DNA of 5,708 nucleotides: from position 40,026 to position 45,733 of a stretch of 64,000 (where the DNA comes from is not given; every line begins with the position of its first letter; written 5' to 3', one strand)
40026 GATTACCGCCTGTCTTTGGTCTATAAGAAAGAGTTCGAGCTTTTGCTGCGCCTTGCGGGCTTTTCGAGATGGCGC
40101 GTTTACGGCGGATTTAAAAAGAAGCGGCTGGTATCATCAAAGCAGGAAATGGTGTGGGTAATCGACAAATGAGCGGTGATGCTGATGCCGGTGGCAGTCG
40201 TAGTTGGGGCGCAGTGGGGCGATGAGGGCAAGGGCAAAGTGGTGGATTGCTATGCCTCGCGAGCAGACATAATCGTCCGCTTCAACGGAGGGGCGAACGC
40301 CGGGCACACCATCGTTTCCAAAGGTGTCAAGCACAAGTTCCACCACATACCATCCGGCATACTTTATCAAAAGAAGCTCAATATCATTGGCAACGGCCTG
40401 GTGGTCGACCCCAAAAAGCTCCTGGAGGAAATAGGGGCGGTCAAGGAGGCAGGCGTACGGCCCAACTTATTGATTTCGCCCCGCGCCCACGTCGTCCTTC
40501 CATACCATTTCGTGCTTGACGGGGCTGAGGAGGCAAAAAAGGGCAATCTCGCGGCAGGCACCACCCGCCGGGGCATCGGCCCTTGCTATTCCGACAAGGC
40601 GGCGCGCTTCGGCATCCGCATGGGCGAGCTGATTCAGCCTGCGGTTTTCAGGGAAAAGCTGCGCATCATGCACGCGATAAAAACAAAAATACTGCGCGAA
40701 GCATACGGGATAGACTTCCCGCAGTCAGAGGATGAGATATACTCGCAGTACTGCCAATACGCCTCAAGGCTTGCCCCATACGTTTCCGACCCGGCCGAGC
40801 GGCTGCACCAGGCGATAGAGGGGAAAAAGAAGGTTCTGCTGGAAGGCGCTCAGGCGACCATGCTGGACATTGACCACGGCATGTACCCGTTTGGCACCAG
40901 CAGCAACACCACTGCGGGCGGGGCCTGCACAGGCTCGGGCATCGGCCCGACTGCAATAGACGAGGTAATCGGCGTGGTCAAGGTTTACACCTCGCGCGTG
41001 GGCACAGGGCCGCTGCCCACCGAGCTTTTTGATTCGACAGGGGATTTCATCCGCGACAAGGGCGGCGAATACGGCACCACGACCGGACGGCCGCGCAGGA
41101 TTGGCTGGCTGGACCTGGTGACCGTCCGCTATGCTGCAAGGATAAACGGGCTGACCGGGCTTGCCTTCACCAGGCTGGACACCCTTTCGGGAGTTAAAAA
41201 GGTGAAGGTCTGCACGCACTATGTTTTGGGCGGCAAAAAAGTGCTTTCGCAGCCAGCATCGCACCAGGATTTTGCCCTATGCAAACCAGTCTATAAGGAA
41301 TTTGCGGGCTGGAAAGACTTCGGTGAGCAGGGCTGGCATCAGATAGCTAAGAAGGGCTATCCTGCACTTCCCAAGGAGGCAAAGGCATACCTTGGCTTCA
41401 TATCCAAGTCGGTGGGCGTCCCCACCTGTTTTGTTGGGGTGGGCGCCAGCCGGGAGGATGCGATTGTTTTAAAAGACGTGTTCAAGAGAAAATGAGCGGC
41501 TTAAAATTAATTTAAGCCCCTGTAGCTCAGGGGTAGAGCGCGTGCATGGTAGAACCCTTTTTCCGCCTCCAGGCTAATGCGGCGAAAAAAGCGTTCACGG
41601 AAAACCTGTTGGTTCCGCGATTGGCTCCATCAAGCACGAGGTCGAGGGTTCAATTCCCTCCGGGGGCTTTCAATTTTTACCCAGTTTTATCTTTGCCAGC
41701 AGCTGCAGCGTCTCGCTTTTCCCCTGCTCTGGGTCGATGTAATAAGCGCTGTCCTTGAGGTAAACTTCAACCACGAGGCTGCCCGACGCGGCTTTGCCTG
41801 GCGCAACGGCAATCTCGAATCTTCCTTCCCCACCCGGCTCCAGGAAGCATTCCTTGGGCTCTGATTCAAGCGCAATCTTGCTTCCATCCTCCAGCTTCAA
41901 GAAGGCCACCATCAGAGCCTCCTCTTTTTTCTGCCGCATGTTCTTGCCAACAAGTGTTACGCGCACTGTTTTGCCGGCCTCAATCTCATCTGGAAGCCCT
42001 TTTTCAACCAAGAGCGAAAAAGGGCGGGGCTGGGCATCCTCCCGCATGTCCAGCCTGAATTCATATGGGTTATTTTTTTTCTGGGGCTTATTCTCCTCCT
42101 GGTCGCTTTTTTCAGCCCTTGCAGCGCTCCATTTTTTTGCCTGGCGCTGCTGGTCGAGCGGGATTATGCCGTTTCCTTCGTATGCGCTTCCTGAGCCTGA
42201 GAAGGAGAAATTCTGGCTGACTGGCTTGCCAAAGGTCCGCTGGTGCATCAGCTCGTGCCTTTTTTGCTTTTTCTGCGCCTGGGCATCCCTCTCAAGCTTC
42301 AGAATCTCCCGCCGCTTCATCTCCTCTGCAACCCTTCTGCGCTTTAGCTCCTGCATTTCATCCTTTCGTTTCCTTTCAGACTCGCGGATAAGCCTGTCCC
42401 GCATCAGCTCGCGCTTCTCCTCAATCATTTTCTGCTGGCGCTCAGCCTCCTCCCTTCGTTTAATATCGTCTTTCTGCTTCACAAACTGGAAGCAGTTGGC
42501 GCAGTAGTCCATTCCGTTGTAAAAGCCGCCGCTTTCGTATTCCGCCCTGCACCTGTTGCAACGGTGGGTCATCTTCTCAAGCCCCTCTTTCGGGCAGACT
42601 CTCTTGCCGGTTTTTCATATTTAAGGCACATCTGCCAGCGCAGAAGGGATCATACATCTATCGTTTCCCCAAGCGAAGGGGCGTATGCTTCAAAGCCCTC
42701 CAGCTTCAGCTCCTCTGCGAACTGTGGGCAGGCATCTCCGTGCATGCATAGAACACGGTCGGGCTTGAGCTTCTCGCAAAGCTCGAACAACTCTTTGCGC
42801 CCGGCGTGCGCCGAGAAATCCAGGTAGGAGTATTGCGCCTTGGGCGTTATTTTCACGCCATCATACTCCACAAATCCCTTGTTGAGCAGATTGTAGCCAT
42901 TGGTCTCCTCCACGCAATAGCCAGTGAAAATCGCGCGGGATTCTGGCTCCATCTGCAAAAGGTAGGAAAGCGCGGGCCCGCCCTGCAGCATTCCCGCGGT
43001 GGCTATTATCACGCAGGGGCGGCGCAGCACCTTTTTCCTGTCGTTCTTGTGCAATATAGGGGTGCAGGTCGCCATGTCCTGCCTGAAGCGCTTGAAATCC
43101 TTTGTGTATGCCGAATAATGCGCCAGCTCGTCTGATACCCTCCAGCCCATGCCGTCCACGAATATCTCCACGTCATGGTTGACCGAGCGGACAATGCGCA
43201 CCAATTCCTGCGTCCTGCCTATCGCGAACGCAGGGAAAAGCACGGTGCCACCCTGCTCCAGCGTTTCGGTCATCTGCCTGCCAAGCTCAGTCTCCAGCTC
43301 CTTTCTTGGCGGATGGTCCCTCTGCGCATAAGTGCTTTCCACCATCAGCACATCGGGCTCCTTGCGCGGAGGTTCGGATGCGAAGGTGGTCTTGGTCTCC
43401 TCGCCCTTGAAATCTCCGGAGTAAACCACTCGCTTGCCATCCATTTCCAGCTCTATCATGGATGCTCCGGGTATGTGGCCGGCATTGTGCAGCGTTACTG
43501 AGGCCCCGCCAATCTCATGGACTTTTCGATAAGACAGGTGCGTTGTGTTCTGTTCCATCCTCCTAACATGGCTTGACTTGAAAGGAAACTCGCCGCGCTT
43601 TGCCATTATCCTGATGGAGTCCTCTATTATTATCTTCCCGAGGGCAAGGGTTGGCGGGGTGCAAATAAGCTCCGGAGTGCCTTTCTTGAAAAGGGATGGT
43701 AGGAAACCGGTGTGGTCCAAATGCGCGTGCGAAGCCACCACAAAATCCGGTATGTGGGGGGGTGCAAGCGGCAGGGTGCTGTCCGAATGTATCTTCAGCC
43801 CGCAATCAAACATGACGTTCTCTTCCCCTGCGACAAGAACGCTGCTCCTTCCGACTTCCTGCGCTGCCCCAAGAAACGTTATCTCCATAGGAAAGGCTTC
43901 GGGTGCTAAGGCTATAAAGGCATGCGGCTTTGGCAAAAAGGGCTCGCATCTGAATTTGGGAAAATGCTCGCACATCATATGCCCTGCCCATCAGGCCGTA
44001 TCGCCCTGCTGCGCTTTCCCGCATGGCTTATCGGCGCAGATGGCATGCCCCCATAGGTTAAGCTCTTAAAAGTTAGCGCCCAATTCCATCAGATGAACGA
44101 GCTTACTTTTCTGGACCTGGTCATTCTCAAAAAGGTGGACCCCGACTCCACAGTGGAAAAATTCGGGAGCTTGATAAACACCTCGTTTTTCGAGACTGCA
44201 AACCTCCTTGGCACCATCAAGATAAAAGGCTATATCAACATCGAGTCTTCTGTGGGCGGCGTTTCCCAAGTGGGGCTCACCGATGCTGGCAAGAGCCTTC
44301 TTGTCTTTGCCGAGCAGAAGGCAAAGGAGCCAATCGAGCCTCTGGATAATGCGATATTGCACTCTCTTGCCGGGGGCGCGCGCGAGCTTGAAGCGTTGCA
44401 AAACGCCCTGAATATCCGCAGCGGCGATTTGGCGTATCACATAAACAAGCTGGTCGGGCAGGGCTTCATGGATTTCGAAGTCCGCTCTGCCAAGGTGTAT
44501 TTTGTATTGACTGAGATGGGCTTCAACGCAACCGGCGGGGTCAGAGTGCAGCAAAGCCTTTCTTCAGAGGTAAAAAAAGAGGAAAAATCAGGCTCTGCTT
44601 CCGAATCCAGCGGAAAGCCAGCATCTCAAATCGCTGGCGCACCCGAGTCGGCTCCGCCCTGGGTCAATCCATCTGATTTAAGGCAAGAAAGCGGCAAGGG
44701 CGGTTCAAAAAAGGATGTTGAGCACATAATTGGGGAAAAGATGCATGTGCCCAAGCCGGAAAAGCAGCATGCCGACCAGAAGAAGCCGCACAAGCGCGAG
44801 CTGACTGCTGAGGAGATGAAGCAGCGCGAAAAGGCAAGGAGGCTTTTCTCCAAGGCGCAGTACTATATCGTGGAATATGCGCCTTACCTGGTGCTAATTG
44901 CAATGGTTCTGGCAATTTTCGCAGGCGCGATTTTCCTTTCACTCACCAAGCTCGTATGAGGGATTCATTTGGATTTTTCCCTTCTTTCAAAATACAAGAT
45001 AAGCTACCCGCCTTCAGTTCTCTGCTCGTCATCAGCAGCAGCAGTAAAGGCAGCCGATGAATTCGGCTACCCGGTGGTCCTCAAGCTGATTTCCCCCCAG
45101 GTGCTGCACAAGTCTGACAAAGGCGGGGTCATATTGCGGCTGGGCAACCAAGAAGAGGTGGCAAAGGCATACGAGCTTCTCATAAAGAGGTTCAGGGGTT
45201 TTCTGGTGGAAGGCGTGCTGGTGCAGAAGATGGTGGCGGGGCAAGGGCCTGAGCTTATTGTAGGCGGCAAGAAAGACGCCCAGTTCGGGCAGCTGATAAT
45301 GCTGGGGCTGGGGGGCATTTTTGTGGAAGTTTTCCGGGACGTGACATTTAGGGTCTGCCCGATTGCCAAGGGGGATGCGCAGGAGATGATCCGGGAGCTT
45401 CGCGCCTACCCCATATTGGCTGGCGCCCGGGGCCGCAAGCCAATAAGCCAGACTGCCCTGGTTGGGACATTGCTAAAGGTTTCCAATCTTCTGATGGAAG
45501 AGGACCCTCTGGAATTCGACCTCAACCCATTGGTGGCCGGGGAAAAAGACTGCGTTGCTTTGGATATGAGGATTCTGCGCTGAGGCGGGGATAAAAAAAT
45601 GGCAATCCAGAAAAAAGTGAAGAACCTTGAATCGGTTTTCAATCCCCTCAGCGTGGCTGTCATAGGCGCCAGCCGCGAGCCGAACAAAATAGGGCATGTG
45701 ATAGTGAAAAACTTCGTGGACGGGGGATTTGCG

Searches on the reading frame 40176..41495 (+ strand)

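Call 9: search_protein_families(library=pfam, proteins=[window:40176-41495:+])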
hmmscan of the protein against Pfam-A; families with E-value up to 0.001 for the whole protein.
window:40176-41495:+ (439 aa): 1 family
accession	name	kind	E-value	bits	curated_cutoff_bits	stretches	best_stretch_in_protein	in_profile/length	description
PF00709.27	Adenylsucc_synt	-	3.5e-167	556.8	27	1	8-430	1-416/416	Adenylosuccinate synthetase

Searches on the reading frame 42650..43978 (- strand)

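Call 9: search_protein_families(library=pfam, proteins=[window:42650-43978:-])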
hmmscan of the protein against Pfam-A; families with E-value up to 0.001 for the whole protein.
window:42650-43978:- (442 aa): 5 families
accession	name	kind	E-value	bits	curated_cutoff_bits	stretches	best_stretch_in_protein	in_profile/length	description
PF10996.14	Beta-Casp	-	1.8e-12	48.2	27.7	1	261-364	6-120/120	Beta-Casp domain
PF07521.17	RMMBL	-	3.9e-10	40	21.6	1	380-434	5-63/63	Zn-dependent metallo-hydrolase RNA specificity domain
PF12706.13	Lactamase_B_2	-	9.5e-10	38.8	27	1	54-223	2-172/200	Beta-lactamase superfamily domain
PF00753.33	Lactamase_B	-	1.8e-09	38.3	22.7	1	44-196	6-156/196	Metallo-beta-lactamase superfamily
PF16661.11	Lactamase_B_6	-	1.3e-07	31.7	27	1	52-190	6-162/193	Metallo-beta-lactamase superfamily domain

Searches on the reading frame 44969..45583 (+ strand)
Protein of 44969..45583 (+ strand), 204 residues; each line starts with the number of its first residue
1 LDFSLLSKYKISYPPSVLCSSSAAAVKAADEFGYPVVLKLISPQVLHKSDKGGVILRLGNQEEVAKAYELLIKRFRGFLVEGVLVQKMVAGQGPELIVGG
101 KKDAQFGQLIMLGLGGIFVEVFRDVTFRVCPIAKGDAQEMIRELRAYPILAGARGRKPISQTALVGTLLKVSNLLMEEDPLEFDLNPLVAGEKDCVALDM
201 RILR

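Call 43: search_protein_families(library=pfam, proteins=[window:44969-45583:+], max_evalue=0.0001)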
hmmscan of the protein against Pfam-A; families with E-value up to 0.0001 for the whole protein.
window:44969-45583:+ (204 aa): 1 family
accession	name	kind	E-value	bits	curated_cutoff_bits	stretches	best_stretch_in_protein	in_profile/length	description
PF13549.11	ATP-grasp_5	-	2e-63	214.1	27.6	1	4-202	17-219/221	ATP-grasp domain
